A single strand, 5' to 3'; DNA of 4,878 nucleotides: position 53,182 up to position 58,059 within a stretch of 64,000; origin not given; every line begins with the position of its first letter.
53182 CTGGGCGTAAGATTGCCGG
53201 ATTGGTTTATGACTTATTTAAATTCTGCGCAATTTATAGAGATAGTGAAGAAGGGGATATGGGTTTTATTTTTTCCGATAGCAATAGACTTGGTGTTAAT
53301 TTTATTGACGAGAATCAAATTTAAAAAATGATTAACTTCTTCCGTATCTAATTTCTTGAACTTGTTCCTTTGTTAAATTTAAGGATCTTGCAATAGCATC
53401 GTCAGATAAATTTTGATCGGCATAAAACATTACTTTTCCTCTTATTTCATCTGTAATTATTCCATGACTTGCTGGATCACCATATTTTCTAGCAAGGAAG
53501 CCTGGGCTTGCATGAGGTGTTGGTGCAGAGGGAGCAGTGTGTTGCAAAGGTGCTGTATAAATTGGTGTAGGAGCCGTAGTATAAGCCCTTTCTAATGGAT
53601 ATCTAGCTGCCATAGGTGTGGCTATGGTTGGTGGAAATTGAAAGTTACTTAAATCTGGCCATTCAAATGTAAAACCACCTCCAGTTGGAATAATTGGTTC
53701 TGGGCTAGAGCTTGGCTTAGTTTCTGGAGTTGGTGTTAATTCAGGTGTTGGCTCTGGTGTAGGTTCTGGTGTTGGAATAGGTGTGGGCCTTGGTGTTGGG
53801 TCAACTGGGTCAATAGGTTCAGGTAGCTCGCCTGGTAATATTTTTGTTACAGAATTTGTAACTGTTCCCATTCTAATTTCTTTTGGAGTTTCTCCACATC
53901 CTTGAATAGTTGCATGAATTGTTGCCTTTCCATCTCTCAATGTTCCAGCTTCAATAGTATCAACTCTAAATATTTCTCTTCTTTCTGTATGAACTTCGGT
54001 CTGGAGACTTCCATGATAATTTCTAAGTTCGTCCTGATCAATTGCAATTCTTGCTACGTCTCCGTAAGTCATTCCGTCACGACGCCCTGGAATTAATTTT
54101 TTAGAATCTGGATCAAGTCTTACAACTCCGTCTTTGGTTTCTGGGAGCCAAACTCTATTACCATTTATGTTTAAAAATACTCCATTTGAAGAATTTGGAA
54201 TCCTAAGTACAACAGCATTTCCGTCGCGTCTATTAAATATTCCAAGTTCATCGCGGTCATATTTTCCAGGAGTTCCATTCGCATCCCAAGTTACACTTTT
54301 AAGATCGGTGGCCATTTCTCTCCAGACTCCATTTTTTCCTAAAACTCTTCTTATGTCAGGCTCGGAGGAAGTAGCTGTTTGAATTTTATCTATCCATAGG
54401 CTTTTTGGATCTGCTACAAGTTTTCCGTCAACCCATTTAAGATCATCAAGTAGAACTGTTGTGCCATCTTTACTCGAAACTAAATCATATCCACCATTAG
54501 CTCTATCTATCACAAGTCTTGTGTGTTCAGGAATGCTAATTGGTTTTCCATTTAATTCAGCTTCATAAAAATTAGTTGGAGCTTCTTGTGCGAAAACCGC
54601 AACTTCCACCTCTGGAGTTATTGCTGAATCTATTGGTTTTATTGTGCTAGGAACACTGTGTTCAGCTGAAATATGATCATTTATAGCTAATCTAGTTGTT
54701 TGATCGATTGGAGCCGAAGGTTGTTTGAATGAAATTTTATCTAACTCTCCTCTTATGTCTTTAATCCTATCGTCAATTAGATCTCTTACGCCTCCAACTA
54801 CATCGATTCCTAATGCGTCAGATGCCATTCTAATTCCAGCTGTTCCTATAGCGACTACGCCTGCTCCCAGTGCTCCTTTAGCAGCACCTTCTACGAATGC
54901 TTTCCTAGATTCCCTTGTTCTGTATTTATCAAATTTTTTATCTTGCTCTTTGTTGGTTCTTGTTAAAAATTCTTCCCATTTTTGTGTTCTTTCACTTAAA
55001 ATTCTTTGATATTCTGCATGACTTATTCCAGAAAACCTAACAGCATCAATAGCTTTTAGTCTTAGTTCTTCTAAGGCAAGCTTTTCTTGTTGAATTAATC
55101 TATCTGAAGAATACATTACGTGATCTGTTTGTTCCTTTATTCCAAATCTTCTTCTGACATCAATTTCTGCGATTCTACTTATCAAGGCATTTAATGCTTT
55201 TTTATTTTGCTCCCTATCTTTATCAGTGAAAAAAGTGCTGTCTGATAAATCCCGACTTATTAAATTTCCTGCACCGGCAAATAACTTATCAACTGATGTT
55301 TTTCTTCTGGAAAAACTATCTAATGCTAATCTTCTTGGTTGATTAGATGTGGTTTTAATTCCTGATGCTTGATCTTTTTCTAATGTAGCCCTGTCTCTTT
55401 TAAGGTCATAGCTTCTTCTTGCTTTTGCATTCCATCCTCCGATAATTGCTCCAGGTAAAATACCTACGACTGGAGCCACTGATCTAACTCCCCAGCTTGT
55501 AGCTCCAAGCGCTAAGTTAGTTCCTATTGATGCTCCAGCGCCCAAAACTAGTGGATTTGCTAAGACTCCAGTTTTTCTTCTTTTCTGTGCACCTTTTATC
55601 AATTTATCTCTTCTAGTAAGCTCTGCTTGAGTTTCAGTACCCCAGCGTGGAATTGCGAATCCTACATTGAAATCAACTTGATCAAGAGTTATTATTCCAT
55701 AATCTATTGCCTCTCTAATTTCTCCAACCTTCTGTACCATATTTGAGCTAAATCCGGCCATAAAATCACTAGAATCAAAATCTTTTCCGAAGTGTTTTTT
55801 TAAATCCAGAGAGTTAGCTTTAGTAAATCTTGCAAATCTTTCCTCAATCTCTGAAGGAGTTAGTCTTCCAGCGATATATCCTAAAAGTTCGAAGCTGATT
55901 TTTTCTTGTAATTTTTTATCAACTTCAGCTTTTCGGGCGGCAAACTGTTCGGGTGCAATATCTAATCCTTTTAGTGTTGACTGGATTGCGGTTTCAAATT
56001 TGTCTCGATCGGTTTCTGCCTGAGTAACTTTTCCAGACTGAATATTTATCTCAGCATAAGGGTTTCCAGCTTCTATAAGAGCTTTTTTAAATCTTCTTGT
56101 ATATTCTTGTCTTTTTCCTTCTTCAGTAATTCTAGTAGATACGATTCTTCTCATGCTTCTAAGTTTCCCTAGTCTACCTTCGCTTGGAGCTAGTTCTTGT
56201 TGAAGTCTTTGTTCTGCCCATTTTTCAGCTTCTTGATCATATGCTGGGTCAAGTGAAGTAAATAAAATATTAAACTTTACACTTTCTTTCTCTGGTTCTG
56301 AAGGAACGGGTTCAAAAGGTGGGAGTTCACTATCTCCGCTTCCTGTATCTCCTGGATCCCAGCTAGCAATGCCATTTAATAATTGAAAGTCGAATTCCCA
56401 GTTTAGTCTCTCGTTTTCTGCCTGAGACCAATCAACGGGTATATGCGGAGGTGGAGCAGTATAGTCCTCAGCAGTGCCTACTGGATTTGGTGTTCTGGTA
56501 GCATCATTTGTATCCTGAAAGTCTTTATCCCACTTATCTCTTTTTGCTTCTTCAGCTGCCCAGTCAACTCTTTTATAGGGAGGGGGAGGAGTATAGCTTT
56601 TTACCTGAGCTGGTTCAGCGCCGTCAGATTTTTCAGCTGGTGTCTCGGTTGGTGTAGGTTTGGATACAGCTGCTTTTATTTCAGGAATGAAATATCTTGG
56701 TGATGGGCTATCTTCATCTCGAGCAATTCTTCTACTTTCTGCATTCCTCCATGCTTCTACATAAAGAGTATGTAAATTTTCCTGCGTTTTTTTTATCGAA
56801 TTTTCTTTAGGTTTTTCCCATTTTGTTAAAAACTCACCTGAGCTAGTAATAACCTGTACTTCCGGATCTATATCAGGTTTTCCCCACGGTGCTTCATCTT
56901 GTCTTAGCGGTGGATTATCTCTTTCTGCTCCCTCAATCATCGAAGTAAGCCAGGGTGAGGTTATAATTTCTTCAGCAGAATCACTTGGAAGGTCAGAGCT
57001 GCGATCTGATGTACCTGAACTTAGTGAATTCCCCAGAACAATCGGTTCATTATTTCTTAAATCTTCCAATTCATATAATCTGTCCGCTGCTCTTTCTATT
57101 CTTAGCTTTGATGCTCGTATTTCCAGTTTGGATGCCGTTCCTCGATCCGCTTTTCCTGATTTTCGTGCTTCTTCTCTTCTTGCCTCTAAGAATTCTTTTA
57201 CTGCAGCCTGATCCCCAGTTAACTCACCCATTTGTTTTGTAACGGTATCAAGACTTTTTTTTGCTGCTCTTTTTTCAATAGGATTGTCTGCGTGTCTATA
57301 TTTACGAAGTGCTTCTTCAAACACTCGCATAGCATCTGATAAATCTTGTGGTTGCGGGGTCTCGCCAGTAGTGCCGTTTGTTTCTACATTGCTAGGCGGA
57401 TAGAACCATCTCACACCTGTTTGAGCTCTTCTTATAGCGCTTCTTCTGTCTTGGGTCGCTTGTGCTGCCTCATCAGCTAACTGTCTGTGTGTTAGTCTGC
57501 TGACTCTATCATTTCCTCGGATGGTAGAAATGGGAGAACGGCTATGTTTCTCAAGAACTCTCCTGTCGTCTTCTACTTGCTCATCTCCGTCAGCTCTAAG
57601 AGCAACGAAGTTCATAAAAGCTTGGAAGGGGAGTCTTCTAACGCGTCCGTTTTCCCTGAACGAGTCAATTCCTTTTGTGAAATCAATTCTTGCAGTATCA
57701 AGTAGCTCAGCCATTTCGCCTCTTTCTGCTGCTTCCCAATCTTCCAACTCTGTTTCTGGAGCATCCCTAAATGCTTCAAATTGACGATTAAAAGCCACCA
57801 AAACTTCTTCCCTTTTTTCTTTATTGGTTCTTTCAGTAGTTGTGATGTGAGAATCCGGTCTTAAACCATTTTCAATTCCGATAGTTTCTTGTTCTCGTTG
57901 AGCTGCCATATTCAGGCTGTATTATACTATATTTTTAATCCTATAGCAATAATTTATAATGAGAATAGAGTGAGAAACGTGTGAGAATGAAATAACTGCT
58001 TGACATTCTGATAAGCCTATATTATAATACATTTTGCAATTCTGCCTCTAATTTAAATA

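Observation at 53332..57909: Orphan 1,525-aa charged/transmembrane giant protein splitting a glycan-biosynthesis neighbourhood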

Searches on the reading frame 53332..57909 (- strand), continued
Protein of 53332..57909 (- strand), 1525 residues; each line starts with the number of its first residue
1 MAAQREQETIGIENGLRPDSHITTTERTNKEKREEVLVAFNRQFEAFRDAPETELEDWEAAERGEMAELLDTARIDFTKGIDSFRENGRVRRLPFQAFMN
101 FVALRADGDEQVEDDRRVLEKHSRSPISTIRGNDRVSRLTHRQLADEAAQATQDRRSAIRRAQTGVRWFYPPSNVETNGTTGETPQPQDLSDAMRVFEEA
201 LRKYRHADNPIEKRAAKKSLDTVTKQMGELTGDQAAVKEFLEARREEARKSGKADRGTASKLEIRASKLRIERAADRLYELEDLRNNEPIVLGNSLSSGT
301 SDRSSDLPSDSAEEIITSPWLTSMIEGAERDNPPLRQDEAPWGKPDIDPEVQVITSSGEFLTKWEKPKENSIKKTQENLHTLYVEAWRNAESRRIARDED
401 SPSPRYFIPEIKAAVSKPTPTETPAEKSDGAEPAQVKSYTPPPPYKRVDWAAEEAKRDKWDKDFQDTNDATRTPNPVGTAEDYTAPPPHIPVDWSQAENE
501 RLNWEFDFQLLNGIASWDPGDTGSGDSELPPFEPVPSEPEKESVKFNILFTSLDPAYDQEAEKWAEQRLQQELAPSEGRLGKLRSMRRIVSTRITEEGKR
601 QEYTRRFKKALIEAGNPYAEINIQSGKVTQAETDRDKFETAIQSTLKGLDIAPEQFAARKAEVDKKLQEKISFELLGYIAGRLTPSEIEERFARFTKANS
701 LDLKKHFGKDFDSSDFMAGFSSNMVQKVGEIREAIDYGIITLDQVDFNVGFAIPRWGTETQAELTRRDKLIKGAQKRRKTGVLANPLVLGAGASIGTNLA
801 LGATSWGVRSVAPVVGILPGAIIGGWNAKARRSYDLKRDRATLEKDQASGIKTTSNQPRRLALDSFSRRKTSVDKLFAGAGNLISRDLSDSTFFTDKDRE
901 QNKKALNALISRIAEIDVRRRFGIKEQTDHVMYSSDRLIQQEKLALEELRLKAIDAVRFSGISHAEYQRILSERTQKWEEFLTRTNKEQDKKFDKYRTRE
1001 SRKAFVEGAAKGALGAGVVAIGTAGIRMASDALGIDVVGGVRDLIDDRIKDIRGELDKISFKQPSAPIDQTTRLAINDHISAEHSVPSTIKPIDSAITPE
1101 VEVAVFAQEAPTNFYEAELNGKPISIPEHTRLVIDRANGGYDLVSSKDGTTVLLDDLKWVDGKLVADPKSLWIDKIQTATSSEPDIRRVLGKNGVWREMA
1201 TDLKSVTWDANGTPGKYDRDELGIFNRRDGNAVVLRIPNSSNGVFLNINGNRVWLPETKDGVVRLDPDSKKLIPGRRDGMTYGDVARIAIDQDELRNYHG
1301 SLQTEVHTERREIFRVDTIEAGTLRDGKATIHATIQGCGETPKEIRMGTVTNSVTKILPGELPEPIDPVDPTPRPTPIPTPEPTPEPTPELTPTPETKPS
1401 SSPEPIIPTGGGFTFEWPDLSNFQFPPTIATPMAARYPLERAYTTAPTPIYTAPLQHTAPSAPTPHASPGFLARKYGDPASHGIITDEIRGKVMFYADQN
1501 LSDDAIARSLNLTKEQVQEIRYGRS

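Call 108: list_cluster_members(proteins=[P0001, P0006, P0007, P0029, L001:14866-15537:-, L003:14917-15450:-])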
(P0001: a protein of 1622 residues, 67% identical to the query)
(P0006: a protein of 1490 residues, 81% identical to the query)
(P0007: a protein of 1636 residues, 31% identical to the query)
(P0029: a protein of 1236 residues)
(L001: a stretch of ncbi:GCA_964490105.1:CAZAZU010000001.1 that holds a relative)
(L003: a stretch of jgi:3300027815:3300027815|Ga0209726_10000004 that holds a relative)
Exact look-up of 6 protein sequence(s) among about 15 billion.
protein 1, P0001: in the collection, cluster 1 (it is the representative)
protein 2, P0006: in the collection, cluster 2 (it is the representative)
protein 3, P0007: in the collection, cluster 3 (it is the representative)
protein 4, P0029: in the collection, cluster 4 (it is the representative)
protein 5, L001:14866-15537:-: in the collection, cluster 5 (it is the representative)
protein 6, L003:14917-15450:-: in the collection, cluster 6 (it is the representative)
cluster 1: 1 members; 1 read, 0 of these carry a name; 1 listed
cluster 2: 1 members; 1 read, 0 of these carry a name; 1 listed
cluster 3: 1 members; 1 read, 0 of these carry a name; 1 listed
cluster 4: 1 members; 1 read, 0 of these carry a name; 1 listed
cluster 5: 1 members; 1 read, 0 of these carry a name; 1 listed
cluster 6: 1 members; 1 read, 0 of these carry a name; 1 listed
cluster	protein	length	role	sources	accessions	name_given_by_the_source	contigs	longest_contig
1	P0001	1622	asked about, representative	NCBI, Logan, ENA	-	-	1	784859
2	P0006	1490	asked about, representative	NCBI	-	-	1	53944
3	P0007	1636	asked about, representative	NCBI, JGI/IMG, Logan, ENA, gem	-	-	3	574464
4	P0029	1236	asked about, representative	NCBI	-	-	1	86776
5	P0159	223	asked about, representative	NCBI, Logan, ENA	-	-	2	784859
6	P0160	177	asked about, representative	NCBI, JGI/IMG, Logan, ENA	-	-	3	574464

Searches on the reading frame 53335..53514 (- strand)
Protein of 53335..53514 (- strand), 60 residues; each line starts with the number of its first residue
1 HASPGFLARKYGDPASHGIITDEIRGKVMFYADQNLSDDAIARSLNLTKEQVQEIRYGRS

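Call 61: search_protein_families(library=pfam, proteins=[window:53335-53514:-], max_evalue=10)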
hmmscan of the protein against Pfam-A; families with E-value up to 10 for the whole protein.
seq(60 aa): 1 family
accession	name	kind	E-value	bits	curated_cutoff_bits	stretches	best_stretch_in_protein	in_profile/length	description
PF24655.1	DUF7645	-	0.014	15.8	27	1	40-58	33-51/62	Domain of unknown function (DUF7645)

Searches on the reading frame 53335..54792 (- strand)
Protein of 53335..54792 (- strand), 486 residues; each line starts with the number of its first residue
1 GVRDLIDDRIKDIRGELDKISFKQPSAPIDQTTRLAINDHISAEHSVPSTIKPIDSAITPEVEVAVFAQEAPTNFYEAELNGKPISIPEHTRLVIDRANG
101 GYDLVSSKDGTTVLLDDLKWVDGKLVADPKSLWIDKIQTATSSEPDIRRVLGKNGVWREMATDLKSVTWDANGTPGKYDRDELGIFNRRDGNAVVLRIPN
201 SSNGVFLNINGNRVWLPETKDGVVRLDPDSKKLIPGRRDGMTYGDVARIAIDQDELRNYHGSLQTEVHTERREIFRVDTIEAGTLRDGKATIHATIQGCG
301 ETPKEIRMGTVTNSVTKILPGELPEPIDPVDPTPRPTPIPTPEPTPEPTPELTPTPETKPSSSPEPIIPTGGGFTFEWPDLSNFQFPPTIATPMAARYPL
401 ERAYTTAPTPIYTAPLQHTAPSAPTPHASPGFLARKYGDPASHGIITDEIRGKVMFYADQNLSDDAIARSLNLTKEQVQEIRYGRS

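Call 59: predict_structure(alignment_id=A5)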
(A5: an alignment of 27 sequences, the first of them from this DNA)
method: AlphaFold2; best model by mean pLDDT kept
length: 486 residues; sequences in the alignment: 27
mean_pLDDT: 72.3   pTM: 0.46
mean pLDDT of the five models: 72.3, 72.3, 72.2, 70.6, 69.6
residues with pLDDT >= 90: 193; 70-90: 100; 50-70: 44; < 50: 149
segments of 3 or more residues with pLDDT < 50: 22-69, 173-178, 353-381, 383-441
pLDDT, mean of each block of 10 residues (from residue 1): 79 77 39 30 34 38 43 84 90 92 92 94 92 90 90 92 90 50 81 93 94 91 93 87 94 94 88 95 93 91 90 86 70 51 50 45 41 39 47 42 39 37 40 42 72 96 97 95 76
secondary structure, 60 per line:
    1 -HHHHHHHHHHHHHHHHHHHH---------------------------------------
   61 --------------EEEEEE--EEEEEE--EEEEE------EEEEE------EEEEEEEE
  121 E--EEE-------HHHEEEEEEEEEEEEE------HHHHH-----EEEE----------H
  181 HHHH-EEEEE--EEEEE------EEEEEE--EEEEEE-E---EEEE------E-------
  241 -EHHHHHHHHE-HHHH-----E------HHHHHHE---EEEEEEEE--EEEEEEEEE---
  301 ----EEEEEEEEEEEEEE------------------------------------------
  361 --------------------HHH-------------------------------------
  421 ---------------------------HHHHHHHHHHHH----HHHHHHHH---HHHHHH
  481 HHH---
elements in order: H2-21 E75-80 E83-88 E91-95 E102-106 E113-121 E124-126 E137-149 H156-160 E166-169 H180-184 E186-190 E193-197 E204-209 E212-217 E223-226 H243-250 H253-256 H269-274 E279-286 E289-297 E305-318 H448-459 H464-471 H475-483

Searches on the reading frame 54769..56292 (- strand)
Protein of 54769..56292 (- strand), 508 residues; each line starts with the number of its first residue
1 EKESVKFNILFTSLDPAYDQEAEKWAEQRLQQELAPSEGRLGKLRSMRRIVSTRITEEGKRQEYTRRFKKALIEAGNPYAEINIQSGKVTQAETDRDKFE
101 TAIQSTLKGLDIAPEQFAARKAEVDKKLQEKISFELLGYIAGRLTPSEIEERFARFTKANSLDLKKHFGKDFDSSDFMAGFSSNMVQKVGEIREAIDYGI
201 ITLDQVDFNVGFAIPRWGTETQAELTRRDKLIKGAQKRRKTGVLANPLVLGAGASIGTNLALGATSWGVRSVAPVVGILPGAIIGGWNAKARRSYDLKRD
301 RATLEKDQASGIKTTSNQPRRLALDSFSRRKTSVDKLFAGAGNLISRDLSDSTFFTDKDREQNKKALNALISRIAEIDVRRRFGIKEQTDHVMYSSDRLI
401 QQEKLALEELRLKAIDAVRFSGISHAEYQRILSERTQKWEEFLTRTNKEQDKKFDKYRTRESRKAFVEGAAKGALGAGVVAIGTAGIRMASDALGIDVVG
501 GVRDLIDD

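Call 36: find_homologous_proteins(query=A3, max_evalue=0.00001)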
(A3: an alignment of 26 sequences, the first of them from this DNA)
Query A3 (26 sequences): 8000 candidates shared short words with the query, none scored E <= 0.00001.

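Call 41: predict_structure(alignment_id=A3)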
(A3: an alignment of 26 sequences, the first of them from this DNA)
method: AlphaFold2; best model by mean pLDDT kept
length: 508 residues; sequences in the alignment: 26
mean_pLDDT: 82.0   pTM: 0.78
mean pLDDT of the five models: 82.0, 79.1, 77.8, 76.4, 75.6
residues with pLDDT >= 90: 201; 70-90: 212; 50-70: 70; < 50: 25
segments of 3 or more residues with pLDDT < 50: 494-508
pLDDT, mean of each block of 10 residues (from residue 1): 80 87 92 82 77 80 92 90 92 91 92 91 86 84 82 83 78 61 77 88 86 90 83 69 55 52 51 60 79 89 94 88 94 95 87 81 93 97 94 96 96 95 95 98 96 95 85 66 52 46 36
secondary structure, 60 per line:
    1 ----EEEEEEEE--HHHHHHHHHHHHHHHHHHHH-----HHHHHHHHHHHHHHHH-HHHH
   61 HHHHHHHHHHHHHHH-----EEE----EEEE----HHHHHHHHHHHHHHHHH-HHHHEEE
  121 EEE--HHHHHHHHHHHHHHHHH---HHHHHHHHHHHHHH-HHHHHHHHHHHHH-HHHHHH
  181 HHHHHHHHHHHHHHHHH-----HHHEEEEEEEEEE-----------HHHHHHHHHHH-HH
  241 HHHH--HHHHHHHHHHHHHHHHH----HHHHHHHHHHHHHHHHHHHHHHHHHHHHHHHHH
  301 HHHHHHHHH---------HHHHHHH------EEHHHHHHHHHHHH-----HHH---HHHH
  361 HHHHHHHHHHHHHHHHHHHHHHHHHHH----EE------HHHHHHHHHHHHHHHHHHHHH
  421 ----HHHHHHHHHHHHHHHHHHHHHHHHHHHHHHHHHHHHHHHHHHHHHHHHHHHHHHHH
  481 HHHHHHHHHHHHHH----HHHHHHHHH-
elements in order: E5-12 H15-34 H40-55 H57-75 E81-83 E88-91 H96-112 H114-117 E118-123 H126-142 H146-159 H161-173 H175-197 E206-215 H227-237 H239-244 H247-263 H268-309 H319-325 H334-345 H357-387 H400-420 H425-494 H499-507

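Call 109: fold_search(model_id=the predicted structure, library=pdb)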
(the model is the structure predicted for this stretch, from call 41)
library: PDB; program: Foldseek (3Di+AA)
matches with E <= 10: 239; with E <= 0.001: 0
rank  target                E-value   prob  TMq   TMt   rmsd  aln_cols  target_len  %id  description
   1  5ic0                  2.0e-01  0.18  0.15  0.16  25.4       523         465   12  Structural analysis of a talin triple domain module (released 2016-05-18)
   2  7n6g_3N               3.1e-01  0.08  0.09  0.11  37.3       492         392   10  C1 of central pair (released 2022-05-18)
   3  6egk_B                3.4e-01  0.08  0.08  0.12  23.2       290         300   12  T181N Cucumene Synthase (released 2018-10-31)
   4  5fzt_A                4.0e-01  0.08  0.09  0.12  31.9       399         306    9  The crystal structure of R7R8 in complex with a DLC1 fragment. (released 2016-04-27)
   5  6h2x                  4.2e-01  0.11  0.11  0.15  59.1       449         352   10  MukB coiled-coil elbow from E. coli (released 2019-03-06)
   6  1tr2_A                6.0e-01  0.06  0.11  0.07  25.8       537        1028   12  Crystal structure of human full-length vinculin (residues 1-1066) (released 2005-11-15)
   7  7n6g_3W               6.3e-01  0.06  0.09  0.11  40.3       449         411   10  C1 of central pair (released 2022-05-18)
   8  7rtu_B                6.6e-01  0.14  0.14  0.18  23.6       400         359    8  Cryo-EM structure of a TTYH2 trans-dimer (released 2021-08-25)
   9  7n6g_3O               6.6e-01  0.08  0.11  0.14  43.9       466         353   10  C1 of central pair (released 2022-05-18)
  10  9o66_A                8.2e-01  0.04  0.08  0.10  25.2       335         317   13  Crystal Structure of Tryptophanyl-tRNA synthetase from Klebsiella aerogenes (released 2025-04-23)
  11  6mgv_A                8.5e-01  0.04  0.10  0.09  30.8       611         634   10  Structure of mechanically activated ion channel OSCA1.2 in nanodisc (released 2018-11-14)
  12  7zr1_C                8.9e-01  0.06  0.11  0.07  82.5       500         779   10  Chaetomium thermophilum Mre11-Rad50-Nbs1 complex bound to ATPyS (composite structure) (released 2023-01-11)
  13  7n6g_3R               9.8e-01  0.06  0.09  0.12  47.2       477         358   11  C1 of central pair (released 2022-05-18)
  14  8edv_D                1.2e+00  0.04  0.09  0.13  24.3       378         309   12  Mitoguardin homolog (MIGA) delta TM residues 106-496 from Caenorhabditis elegans bound to modelled lipid phosphatidyle (released 2022-10-12)
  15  3k0s_B                1.3e+00  0.05  0.10  0.08  26.7       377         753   11  Crystal structure of E.coli DNA mismatch repair protein MutS, D693N mutant, in complex with GT mismatched DNA (released 2010-02-16)
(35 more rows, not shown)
